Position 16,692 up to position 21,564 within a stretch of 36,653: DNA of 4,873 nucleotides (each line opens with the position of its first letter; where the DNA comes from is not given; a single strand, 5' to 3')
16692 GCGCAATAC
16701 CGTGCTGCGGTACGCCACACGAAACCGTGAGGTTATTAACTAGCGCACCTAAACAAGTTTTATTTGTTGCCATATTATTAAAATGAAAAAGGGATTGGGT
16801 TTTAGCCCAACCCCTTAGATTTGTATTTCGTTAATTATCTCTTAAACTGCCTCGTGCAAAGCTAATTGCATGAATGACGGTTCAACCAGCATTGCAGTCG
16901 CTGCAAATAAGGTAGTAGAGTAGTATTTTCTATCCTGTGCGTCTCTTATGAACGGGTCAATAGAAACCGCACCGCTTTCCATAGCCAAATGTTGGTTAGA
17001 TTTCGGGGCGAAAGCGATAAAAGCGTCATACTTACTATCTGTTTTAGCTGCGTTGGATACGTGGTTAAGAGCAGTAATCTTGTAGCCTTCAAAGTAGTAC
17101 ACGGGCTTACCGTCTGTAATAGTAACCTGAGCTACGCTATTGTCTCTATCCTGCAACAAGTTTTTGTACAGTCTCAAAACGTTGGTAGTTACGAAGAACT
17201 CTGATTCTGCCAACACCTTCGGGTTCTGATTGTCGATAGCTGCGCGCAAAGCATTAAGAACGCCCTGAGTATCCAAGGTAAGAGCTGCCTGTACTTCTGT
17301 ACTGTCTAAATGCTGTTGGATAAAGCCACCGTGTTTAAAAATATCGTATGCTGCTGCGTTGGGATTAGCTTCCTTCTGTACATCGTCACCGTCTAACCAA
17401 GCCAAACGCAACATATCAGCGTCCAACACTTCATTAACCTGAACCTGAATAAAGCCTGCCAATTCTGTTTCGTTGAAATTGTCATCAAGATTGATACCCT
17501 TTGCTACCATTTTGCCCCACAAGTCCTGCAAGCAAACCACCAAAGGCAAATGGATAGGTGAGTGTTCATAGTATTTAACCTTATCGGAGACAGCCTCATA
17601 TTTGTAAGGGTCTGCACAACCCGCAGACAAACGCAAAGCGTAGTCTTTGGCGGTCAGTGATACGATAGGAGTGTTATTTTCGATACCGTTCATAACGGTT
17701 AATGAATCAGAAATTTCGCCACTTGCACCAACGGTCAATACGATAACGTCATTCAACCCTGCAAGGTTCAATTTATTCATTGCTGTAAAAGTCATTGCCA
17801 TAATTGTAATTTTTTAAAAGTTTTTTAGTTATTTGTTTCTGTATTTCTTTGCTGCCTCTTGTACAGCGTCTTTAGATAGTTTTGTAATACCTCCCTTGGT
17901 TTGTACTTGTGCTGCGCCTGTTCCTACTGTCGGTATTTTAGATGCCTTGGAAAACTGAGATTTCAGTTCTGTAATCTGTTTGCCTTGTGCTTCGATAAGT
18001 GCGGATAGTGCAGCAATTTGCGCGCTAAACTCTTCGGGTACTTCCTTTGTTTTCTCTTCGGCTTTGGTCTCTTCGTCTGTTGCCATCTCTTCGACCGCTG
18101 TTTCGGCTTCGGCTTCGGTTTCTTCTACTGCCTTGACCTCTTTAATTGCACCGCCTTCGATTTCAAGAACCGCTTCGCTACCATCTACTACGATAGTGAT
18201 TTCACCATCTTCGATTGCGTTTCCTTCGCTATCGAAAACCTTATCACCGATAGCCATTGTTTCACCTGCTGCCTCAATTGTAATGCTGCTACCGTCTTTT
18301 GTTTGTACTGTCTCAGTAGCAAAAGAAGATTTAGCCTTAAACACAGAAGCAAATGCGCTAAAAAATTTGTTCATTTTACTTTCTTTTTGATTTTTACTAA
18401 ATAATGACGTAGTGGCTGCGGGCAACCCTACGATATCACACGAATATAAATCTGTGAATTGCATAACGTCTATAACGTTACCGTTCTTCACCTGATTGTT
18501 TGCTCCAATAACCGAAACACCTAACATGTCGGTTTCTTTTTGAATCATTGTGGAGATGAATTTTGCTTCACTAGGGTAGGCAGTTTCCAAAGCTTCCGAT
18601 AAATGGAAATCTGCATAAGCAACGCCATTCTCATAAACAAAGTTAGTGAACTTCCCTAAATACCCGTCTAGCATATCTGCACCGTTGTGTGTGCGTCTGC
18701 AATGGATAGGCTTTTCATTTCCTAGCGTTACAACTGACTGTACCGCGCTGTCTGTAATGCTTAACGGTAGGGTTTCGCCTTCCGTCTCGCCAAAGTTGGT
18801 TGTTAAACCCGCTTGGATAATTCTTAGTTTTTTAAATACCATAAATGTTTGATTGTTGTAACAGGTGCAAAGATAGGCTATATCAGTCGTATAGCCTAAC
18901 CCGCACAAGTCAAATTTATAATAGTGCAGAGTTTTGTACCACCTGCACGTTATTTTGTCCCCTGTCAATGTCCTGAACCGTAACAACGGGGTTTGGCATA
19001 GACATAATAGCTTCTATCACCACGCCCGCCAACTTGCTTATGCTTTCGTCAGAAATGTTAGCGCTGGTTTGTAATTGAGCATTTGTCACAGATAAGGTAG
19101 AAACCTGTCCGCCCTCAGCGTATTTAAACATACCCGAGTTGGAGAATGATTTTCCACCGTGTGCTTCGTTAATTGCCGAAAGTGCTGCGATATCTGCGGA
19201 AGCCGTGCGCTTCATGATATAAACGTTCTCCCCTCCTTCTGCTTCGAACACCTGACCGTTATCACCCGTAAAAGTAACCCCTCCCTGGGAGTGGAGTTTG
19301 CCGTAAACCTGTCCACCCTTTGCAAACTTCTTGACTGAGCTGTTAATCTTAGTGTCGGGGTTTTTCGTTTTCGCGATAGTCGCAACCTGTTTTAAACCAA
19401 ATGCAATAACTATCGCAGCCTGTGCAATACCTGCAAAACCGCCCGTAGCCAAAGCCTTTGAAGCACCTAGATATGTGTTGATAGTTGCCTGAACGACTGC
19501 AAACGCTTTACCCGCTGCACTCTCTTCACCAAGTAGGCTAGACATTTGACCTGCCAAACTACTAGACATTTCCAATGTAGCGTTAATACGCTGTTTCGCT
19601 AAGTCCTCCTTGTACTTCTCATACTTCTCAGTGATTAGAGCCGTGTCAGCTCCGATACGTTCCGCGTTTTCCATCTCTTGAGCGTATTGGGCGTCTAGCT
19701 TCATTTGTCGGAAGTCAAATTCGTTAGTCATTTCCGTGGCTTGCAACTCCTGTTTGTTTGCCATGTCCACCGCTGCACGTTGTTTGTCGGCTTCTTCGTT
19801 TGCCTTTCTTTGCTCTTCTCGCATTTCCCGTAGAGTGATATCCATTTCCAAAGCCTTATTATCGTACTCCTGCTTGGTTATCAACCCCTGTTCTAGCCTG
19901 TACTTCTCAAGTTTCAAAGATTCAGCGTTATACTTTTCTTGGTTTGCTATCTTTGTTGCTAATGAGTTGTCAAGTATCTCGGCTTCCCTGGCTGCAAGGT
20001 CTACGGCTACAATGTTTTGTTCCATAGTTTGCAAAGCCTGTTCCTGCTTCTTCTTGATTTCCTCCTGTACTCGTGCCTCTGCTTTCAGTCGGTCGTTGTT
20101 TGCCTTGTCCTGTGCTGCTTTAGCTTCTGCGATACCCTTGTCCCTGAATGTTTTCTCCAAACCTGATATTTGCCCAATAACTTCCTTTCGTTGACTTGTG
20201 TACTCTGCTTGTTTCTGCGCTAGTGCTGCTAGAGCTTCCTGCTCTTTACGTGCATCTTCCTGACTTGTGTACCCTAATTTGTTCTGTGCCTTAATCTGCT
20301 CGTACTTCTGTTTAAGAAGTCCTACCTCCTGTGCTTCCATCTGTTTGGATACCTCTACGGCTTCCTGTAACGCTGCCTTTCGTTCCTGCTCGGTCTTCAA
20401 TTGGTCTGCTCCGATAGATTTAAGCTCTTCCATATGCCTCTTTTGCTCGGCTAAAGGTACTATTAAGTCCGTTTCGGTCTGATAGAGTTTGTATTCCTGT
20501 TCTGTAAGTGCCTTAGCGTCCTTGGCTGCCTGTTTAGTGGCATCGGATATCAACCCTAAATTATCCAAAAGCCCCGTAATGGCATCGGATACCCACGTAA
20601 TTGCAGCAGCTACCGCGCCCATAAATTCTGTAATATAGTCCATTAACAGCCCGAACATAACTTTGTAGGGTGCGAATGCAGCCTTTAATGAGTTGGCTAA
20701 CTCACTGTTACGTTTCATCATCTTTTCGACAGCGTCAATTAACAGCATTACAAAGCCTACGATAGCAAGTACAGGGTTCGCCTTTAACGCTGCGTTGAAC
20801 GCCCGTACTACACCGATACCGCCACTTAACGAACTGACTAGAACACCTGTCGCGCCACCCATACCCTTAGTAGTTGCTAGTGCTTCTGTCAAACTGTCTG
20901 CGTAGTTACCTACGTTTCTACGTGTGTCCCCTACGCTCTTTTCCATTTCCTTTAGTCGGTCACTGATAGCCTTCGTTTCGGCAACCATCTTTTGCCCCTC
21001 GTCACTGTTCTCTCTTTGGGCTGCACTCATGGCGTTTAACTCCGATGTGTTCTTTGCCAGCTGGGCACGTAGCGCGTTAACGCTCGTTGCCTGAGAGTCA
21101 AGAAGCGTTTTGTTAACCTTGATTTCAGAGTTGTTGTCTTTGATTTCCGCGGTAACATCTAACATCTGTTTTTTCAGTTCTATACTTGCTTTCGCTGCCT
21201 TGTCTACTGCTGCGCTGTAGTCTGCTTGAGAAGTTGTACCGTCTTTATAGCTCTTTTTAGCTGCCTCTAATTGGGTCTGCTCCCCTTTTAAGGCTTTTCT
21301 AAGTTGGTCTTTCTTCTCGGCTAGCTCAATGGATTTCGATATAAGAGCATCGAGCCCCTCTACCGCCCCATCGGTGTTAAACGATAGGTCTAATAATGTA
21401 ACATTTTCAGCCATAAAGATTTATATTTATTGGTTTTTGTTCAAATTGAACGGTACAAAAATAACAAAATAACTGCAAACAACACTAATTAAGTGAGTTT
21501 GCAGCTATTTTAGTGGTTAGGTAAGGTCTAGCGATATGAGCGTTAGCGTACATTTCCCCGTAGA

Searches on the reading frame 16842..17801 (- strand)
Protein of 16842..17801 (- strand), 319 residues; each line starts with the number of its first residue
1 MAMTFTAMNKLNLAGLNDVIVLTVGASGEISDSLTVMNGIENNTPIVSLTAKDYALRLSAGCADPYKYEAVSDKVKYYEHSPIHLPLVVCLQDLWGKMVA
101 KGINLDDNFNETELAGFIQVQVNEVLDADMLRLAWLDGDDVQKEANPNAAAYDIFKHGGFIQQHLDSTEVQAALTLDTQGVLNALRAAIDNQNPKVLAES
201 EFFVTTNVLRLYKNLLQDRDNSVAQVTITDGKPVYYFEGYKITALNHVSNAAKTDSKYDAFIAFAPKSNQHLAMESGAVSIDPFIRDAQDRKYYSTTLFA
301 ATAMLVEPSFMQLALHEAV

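Call 43: search_protein_families(library=phrogs, proteins=[window:16842-17801:-])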
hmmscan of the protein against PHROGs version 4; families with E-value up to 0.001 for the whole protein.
window:16842-17801:- (319 aa): 1 family
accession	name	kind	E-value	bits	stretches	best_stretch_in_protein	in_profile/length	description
phrog_1623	-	head and packaging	0.00034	21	1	157-298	153-285/305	virion structural protein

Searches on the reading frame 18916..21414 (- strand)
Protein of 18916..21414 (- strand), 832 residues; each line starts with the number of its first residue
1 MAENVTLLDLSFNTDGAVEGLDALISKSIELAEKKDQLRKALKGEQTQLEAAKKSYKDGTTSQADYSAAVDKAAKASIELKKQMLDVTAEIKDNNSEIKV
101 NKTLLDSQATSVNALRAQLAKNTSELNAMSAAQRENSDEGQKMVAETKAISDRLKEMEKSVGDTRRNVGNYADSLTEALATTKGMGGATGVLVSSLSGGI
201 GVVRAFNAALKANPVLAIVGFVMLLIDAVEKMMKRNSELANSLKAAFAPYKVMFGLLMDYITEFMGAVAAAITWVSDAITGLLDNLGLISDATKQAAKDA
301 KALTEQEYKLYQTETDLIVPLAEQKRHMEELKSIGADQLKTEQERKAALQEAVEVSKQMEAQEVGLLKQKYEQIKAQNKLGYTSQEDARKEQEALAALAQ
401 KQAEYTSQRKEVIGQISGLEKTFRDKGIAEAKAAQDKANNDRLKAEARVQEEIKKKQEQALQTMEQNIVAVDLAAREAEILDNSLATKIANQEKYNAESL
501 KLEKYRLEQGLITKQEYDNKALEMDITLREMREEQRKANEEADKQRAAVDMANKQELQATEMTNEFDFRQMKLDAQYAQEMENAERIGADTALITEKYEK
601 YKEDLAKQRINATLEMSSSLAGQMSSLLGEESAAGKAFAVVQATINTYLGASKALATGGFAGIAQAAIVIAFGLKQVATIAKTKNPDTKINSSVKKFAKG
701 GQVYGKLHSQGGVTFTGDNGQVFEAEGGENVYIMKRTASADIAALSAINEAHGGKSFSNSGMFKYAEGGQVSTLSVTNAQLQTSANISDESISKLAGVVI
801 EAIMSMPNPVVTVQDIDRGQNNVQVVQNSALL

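Call 43: search_protein_families(library=phrogs, proteins=[window:18916-21414:-])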
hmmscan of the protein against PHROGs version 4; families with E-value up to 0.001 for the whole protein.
window:18916-21414:- (832 aa): 6 families
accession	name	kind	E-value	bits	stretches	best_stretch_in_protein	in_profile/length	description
phrog_1538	-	tail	2.5e-14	53.9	1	145-680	141-700/811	tail length tape measure protein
phrog_3336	-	tail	8.2e-12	45.5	1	570-784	829-1019/1051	tail length tape measure protein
phrog_20660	-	tail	3.4e-10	39.9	1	33-616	34-644/1106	tail length tape measure protein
phrog_1506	-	tail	2.8e-09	36.6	1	504-683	966-1171/1269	tail length tape measure protein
phrog_1533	-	tail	0.00092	17.8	1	25-190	92-247/1688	tail length tape measure protein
phrog_9483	-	tail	0.00095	18.8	1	538-713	442-612/657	tail length tape measure protein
